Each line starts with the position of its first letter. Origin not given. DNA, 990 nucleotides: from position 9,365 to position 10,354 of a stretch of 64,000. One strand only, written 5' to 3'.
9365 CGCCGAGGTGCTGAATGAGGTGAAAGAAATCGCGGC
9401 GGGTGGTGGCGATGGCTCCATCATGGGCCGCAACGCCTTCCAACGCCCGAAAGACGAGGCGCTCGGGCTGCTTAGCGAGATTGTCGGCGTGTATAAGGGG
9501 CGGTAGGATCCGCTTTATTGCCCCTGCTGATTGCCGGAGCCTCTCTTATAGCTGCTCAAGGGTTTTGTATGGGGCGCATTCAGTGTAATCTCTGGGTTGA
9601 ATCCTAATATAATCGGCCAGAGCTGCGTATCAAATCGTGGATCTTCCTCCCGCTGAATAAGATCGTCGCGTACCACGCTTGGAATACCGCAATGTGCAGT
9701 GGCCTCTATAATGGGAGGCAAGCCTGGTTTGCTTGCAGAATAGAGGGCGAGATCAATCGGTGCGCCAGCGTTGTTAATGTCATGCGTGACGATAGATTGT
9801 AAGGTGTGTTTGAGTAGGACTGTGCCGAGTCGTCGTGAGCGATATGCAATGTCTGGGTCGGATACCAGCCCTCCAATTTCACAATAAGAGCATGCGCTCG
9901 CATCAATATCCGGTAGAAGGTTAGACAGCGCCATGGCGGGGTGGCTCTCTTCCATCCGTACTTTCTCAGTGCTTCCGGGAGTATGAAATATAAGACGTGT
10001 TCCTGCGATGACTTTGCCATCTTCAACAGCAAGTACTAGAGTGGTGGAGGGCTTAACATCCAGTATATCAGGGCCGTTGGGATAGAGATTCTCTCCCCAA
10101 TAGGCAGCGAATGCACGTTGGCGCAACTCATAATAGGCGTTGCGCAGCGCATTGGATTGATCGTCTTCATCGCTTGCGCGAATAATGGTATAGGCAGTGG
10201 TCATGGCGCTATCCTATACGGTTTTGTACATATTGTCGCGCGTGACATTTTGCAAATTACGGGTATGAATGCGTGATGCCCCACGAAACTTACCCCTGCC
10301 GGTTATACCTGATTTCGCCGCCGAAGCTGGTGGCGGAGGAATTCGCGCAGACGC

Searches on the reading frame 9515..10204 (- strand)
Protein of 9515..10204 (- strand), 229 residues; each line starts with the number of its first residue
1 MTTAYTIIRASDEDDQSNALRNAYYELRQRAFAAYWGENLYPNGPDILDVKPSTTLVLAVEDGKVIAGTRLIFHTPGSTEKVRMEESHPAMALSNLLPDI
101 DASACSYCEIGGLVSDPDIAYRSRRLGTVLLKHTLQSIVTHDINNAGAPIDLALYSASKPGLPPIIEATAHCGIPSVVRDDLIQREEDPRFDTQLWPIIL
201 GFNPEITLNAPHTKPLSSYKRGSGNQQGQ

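Call 56: search_protein_families(library=pfam, proteins=[window:9515-10204:-], max_evalue=0.1)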
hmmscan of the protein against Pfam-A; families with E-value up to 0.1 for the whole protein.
window:9515-10204:- (229 aa): 2 families
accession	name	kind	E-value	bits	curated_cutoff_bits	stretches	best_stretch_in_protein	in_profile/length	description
PF21926.2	FeeM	-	9.4e-05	22.7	27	1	25-143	3-115/158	N-acyl amino acid synthase FeeM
PF00583.31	Acetyltransf_1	-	0.019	15.7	20.7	1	23-137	3-87/116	Acetyltransferase (GNAT) family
